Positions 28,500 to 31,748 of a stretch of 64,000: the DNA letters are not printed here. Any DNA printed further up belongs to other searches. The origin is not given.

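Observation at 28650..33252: Giant FapA/DUF342-like beta-helix protein with duplicated N-domains, coupled to an outer-membrane protein with thrombospondin-3 repeats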

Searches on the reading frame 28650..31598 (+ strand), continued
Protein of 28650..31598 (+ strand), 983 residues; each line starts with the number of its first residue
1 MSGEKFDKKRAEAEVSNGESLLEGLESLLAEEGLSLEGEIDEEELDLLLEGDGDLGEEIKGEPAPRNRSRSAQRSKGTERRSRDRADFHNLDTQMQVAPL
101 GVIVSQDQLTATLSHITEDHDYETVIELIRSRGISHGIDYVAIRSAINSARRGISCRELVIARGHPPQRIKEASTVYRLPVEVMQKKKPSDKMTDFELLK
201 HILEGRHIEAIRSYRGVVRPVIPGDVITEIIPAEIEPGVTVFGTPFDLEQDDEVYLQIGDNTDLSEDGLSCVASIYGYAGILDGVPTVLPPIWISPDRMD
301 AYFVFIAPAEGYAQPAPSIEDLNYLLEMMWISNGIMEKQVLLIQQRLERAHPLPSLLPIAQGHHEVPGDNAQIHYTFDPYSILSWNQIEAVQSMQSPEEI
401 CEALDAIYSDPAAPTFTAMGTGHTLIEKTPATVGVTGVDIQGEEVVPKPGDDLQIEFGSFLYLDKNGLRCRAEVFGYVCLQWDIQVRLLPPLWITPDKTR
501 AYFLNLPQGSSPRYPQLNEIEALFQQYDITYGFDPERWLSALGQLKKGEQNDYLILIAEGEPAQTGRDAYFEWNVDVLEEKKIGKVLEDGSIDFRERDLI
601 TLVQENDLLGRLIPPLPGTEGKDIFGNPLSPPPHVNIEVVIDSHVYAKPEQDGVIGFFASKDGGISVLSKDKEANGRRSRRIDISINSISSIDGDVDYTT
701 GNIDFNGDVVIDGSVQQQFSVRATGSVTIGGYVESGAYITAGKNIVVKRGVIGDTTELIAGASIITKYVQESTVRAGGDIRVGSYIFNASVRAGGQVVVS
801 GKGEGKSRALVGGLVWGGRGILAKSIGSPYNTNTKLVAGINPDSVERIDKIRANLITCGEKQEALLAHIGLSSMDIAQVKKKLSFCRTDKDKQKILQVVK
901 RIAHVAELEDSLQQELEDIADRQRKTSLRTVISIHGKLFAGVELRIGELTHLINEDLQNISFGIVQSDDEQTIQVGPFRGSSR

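Call 46: search_protein_families(library=pfam, proteins=[P0139, P0142, P0150, P0157, P0175, P0190, P0164, P0018, P0261, P0283], max_evalue=0.001)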
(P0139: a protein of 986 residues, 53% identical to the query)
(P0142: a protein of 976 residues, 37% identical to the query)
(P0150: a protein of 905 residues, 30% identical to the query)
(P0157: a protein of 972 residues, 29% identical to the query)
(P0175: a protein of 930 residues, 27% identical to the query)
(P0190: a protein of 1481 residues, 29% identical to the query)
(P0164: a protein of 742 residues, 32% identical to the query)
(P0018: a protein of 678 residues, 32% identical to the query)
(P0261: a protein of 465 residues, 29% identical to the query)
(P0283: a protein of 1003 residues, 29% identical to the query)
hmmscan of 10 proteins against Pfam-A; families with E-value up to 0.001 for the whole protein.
P0139 (986 aa): 2 families
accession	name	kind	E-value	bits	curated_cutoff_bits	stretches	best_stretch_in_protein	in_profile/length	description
PF20250.3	FapA_N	-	1.9e-70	236.3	27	4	501-669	8-174/178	Flagellar Assembly Protein A N-terminal region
PF03961.19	FapA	-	1.9e-54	185.5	31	1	693-970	3-268/272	Flagellar Assembly Protein A beta solenoid domain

P0142 (976 aa): 3 families
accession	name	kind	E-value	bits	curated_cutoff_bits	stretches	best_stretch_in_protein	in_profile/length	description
PF20250.3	FapA_N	-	7.1e-58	195.3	27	3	293-476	3-175/178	Flagellar Assembly Protein A N-terminal region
PF03961.19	FapA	-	2.7e-47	162.1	31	1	687-955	2-261/272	Flagellar Assembly Protein A beta solenoid domain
PF03775.22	MinC_C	-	0.00081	19.8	33.2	1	708-751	1-44/102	Septum formation inhibitor MinC, C-terminal domain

P0150 (905 aa): 2 families
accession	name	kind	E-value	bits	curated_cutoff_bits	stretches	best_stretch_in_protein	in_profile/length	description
PF20250.3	FapA_N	-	1.7e-68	229.9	27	3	415-588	3-175/178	Flagellar Assembly Protein A N-terminal region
PF03961.19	FapA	-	1.1e-44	153.6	31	1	613-890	5-271/272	Flagellar Assembly Protein A beta solenoid domain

P0157 (972 aa): 3 families
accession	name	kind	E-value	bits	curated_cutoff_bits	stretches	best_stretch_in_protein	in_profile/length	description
PF20250.3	FapA_N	-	8.2e-69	231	27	3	484-658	3-176/178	Flagellar Assembly Protein A N-terminal region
PF03961.19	FapA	-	5e-48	164.5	31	1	675-944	2-257/272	Flagellar Assembly Protein A beta solenoid domain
PF03775.22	MinC_C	-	0.00081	19.8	33.2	0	697-736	2-41/102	Septum formation inhibitor MinC, C-terminal domain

P0175 (930 aa): 2 families
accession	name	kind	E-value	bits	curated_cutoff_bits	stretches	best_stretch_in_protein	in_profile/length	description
PF20250.3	FapA_N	-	1e-69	233.9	27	3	443-617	3-176/178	Flagellar Assembly Protein A N-terminal region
PF03961.19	FapA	-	1.3e-51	176.2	31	1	635-906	3-260/272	Flagellar Assembly Protein A beta solenoid domain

P0190 (1481 aa): 3 families
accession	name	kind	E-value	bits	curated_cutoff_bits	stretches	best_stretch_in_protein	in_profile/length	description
PF20250.3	FapA_N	-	1.5e-223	735.1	27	7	1022-1194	3-176/178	Flagellar Assembly Protein A N-terminal region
PF03961.19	FapA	-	2.2e-52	178.8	31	1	1204-1473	2-269/272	Flagellar Assembly Protein A beta solenoid domain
PF14452.12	Multi_ubiq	-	4.4e-06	27.2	24.5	0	1141-1186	23-66/69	Multiubiquitin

P0164 (742 aa): 2 families
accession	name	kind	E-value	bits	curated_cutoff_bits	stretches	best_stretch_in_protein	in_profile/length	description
PF03961.19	FapA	-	5.8e-55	187.3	31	1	454-723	2-266/272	Flagellar Assembly Protein A beta solenoid domain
PF20250.3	FapA_N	-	2.8e-49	167.3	27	2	260-433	3-176/178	Flagellar Assembly Protein A N-terminal region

P0018 (678 aa): 2 families
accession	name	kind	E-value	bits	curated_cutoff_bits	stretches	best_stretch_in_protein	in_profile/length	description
PF03961.19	FapA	-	2e-55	188.8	31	1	387-658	2-267/272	Flagellar Assembly Protein A beta solenoid domain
PF20250.3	FapA_N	-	9.3e-40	136.3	27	2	205-368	11-175/178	Flagellar Assembly Protein A N-terminal region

P0261 (465 aa): 2 families
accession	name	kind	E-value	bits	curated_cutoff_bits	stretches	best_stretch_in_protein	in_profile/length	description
PF03961.19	FapA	-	1.2e-47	163.2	31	1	181-450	3-268/272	Flagellar Assembly Protein A beta solenoid domain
PF20250.3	FapA_N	-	1e-20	74.3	27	1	9-154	26-171/178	Flagellar Assembly Protein A N-terminal region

P0283 (1003 aa): 2 families
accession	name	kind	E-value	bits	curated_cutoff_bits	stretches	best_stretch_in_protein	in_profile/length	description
PF20250.3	FapA_N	-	1.7e-126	418.8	27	4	545-715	3-174/178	Flagellar Assembly Protein A N-terminal region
PF03961.19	FapA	-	7.1e-56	190.2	31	1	727-996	2-270/272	Flagellar Assembly Protein A beta solenoid domain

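Call 47: find_encoding_contigs(protein=P0017, flank=6000, max_places=2)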
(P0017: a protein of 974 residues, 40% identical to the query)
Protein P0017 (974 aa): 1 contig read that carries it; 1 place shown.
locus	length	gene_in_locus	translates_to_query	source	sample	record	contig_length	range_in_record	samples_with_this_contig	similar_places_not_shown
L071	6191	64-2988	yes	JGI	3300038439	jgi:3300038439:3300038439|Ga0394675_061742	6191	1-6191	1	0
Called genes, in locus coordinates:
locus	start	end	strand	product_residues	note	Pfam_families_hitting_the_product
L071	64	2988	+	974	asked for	PF20250:FapA_N, PF03961:FapA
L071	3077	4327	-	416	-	PF01120:Alpha_L_fucos, PF14871:GHL6 (faint)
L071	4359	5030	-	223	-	PF01081:Aldolase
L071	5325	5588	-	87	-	PF08281:Sigma70_r4_2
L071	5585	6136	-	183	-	-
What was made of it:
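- The 40% orthologue P0017 is followed by a fucosidase on the other strand (call 47). The 40% orthologue has no OMP neighbour (call 47).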

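Call 50: list_cluster_members(proteins=[P0001, P0139, P0142, P0150, P0157, P0175, P0190, P0283, P0155, P0161])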
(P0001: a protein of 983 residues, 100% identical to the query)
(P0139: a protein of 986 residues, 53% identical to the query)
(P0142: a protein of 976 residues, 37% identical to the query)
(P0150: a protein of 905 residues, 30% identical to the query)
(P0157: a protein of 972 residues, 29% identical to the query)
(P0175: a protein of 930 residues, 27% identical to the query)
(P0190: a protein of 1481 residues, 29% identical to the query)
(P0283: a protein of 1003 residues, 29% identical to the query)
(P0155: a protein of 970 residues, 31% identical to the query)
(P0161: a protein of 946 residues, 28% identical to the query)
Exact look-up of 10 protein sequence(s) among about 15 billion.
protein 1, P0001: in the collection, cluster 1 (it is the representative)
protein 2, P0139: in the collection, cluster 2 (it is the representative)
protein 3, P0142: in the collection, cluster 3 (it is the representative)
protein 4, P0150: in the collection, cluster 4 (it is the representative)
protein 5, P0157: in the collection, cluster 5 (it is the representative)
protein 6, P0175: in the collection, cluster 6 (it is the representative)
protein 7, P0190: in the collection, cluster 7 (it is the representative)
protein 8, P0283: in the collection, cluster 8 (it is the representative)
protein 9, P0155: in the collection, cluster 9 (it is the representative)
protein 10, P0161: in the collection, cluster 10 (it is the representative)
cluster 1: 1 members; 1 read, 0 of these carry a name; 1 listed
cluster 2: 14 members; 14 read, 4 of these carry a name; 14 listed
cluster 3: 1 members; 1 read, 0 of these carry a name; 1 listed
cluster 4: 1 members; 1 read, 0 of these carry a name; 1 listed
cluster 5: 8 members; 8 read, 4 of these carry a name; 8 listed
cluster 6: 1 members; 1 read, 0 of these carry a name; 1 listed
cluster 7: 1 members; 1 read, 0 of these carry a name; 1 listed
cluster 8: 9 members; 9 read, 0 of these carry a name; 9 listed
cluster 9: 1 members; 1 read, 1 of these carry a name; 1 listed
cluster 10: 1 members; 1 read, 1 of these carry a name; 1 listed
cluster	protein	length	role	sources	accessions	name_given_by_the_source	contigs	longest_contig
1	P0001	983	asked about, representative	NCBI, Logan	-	-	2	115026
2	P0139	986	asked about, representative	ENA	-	-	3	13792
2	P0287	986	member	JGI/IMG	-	uncharacterized protein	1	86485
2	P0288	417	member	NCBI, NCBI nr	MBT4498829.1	MAG: DUF342 domain-containing protein, partial [Gemmatimonadetes bacterium] | DUF342 domain-containing protein [Gemmatimonadota bacterium]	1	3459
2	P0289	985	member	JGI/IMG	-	uncharacterized protein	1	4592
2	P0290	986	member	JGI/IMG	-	uncharacterized protein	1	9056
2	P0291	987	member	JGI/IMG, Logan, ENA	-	-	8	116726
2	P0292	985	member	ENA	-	-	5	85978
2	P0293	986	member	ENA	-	-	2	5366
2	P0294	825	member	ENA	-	-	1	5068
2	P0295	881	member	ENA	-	-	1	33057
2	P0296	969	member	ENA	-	-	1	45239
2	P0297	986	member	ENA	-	-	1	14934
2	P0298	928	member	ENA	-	-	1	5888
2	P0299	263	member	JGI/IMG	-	-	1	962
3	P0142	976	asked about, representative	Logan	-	-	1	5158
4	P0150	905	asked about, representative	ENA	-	-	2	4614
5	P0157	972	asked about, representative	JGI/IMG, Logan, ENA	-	uncharacterized protein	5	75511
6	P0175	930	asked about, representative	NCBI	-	-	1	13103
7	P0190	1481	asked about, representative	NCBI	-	-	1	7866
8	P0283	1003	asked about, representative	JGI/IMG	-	-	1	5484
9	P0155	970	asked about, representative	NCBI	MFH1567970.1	MAG: flagellar assembly protein A [Gemmatimonadota bacterium]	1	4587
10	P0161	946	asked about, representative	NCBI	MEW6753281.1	MAG: flagellar assembly protein A [Candidatus Latescibacterota bacterium]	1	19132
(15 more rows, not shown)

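Call 53: find_homologous_proteins(query=P0157)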
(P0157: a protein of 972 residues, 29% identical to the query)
Query P0157 (972 aa): 19 proteins with E <= 0.001 among 8000 candidates.
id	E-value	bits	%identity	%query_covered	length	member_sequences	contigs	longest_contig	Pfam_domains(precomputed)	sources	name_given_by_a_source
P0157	0.0e+0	2143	100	100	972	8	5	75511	PF20250.4,PF03961.20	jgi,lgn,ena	jgi:uncharacterized protein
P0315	0.0e+0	1906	89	100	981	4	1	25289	PF20250.4,PF03961.20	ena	-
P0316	0.0e+0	1275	62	98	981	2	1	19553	PF20250.4,PF03961.20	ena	-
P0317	0.0e+0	1136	56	96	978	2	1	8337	PF20250.4,PF03961.20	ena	-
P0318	0.0e+0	1087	52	98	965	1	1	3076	PF20250.4,PF03961.20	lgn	-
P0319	0.0e+0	1077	54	96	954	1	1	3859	PF20250.4,PF03961.20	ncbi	-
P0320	0.0e+0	1063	55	93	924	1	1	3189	PF20250.4,PF03961.20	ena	-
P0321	0.0e+0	1032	51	97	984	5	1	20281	PF20250.4,PF03961.20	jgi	-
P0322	2.6e-291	987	51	93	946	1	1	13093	PF20250.4,PF03961.20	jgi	jgi:uncharacterized protein (DUF342 family)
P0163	1.3e-256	872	48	93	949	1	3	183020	PF20250.4,PF03961.20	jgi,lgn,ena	-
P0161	4.8e-249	847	43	100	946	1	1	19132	PF20250.4,PF03961.20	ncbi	ncbi:MAG: flagellar assembly protein A [Candidatus Latescibacterota bacterium]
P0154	3.5e-196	672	38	93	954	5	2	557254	PF20250.4,PF03961.20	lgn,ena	-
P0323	2.0e-93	332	30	95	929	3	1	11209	PF20250.4,PF03961.20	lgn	-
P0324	2.9e-73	266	30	61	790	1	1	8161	PF20250.4,PF03961.20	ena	-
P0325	3.7e-31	126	26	45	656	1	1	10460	PF20250.4,PF03961.20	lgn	-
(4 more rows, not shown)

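Call 54: find_encoding_contigs(protein=P0157, flank=10000, max_places=2)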
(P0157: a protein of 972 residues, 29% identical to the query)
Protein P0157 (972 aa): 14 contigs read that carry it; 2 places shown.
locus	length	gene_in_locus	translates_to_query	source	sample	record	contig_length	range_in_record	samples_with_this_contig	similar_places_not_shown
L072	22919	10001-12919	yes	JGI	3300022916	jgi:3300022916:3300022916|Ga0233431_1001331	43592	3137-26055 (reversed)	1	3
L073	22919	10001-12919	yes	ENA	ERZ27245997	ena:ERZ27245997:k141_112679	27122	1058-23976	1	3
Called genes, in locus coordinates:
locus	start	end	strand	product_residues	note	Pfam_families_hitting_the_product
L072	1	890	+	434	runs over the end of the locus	PF00072:Response_reg, PF00512:HisKA, PF02518:HATPase_c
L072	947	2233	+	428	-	PF01590:GAF (weak), PF13185:GAF_2, PF00512:HisKA, PF02518:HATPase_c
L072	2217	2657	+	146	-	PF00072:Response_reg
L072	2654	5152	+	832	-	PF00072:Response_reg, PF00989:PAS, PF08447:PAS_3, PF08448:PAS_4, PF13426:PAS_9, PF00512:HisKA, PF02518:HATPase_c, PF00072:Response_reg, +1 more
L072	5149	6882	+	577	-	PF00512:HisKA, PF02518:HATPase_c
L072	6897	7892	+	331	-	PF00072:Response_reg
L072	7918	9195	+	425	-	PF00072:Response_reg, PF08668:HDOD, PF01966:HD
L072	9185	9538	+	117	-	-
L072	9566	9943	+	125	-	PF04977:DivIC (faint)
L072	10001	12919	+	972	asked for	PF20250:FapA_N, PF03961:FapA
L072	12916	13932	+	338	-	PF00072:Response_reg, PF01590:GAF (weak)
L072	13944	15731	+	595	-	PF20250:FapA_N, PF03961:FapA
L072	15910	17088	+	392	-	PF00512:HisKA, PF02518:HATPase_c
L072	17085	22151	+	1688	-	PF07494:Reg_prop (faint), PF07495:Y_Y_Y, PF00512:HisKA, PF02518:HATPase_c, PF00072:Response_reg, PF01627:Hpt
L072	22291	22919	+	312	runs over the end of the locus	PF00072:Response_reg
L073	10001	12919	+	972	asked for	PF20250:FapA_N, PF03961:FapA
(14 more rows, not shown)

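Call 55: find_encoding_contigs(protein=P0154, flank=10000, max_places=1)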
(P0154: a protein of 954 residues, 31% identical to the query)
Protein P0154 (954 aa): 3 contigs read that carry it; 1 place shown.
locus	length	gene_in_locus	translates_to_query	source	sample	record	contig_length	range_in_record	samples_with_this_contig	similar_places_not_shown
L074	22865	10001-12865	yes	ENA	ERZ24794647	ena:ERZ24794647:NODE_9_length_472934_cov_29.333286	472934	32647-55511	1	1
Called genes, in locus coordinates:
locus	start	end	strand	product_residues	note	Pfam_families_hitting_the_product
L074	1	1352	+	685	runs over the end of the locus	PF00072:Response_reg, PF00989:PAS, PF08448:PAS_4, PF13426:PAS_9, PF08447:PAS_3 (weak), PF00512:HisKA, PF02518:HATPase_c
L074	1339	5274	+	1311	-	PF07494:Reg_prop (faint), PF00989:PAS, PF08448:PAS_4, PF13188:PAS_8 (weak), PF13426:PAS_9 (weak), PF00512:HisKA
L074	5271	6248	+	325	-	PF00072:Response_reg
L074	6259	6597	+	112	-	-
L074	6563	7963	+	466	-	PF20250:FapA_N, PF03961:FapA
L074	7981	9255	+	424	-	PF00072:Response_reg (weak), PF08668:HDOD, PF01966:HD (weak)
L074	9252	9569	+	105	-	-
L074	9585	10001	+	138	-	-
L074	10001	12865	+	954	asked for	PF20250:FapA_N, PF03961:FapA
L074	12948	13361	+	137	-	-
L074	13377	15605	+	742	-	PF00989:PAS, PF08448:PAS_4, PF13188:PAS_8, PF13426:PAS_9, PF00512:HisKA, PF02518:HATPase_c, PF00072:Response_reg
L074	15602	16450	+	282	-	PF01627:Hpt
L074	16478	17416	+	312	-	PF00072:Response_reg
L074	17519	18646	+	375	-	PF13188:PAS_8 (weak), PF02518:HATPase_c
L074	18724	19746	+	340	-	PF01590:GAF (weak), PF01740:STAS, PF13466:STAS_2 (weak)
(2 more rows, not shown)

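Call 63: fold_search(model_id=the predicted structure, library=pdb)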
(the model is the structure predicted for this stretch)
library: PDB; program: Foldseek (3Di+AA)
matches with E <= 10: 288; with E <= 0.001: 0
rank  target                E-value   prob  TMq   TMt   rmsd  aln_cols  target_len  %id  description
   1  6x6x_A                2.6e-02  0.77  0.06  0.12  14.2       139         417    9  Crystal structure of enzymatic binary toxin component from Clostridium difficile in complex with (released 2021-07-28)
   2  6v1s_Z                5.7e-02  0.30  0.06  0.13  24.4       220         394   11  Structure of the Clostridioides difficile transferase toxin (released 2020-03-18)
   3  2wn6                  7.8e-02  0.57  0.06  0.13  15.4       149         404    8  Structural Basis for Substrate Recognition in the Enzymatic Component of ADP-ribosyltransferase Toxin CDTa from Clostrid (released 2009-08-18)
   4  6x41_A                7.8e-02  0.54  0.06  0.13  15.2       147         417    9  Crystal structure of inactive enzymatic binary toxin component from Clostridium difficile (released 2021-12-15)
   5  6x6x_B                9.0e-02  0.47  0.06  0.12  15.3       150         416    9  Crystal structure of enzymatic binary toxin component from Clostridium difficile in complex with (released 2021-07-28)
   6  6x6r_B                1.1e-01  0.44  0.06  0.12  15.4       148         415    9  Crystal structure of C.difficile ribosyltransferase CDTa in complex with pCl-phenylthioDADMeImmA (released 2021-10-13)
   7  9mdj_Z                1.1e-01  0.33  0.07  0.14  23.0       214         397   12  Clostridioides difficile Transferase B Component Dimer in Complex with the A Component (released 2025-07-16)
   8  7vnj_H                1.4e-01  0.25  0.06  0.13  22.9       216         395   12  Complex structure of Clostridioides difficile enzymatic component (CDTa) and binding component (CDTb) pore with short  (released 2022-10-26)
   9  6klo_H                1.4e-01  0.08  0.05  0.11  28.0       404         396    8  Complex structure of Iota toxin enzymatic component (Ia) and binding component (Ib) pore with short stem (released 2020-01-15)
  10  2wn5                  1.7e-01  0.57  0.07  0.14  14.1       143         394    8  Structural Basis for Substrate Recognition in the Enzymatic Component of ADP-ribosyltransferase Toxin CDTa from Clostrid (released 2009-08-18)
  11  4h03_A                1.9e-01  0.25  0.06  0.13  22.6       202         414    9  Crystal structure of NAD+-Ia-actin complex (released 2013-02-20)
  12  4ygu_A                1.9e-01  0.10  0.05  0.16  14.2       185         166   11  Crystal structure of a putative adhesin (BACEGG_01763) from Bacteroides eggerthii DSM 20697 at 2.20 A resolution (released 2015-03-11)
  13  4tr5                  2.1e-01  0.21  0.06  0.19  21.9       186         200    8  C3larvin toxin, an ADP-ribosyltransferase from Paenibacillus larvae (released 2014-12-17)
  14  4ifd_I                2.2e-01  0.97  0.06  0.21   7.1        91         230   19  Crystal structure of an 11-subunit eukaryotic exosome complex bound to RNA (released 2013-02-06)
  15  6x6v_A                2.2e-01  0.35  0.06  0.13  15.3       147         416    9  Crystal structure of inactive enzymatic binary toxin component from Clostridium difficile in complex with NADPH (released 2021-07-28)
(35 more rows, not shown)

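Call 71: find_encoding_contigs(protein=P0004, flank=5000, max_places=1)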
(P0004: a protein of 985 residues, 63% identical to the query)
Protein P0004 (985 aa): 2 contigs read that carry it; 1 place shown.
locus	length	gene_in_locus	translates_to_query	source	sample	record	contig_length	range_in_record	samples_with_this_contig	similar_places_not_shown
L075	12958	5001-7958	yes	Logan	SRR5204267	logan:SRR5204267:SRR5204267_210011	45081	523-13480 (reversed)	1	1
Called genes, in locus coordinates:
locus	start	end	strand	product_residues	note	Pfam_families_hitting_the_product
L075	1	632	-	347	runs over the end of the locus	-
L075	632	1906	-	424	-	PF09861:Lar_N, PF21113:LarA_C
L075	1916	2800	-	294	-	PF00483:NTP_transferase, PF12804:NTP_transf_3 (faint)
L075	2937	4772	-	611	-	PF00501:AMP-binding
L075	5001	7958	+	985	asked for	PF20250:FapA_N, PF03961:FapA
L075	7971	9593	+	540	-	-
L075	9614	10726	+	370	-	PF02746:MR_MLE_N, PF13378:MR_MLE_C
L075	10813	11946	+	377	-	PF01244:Peptidase_M19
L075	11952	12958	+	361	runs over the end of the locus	PF01244:Peptidase_M19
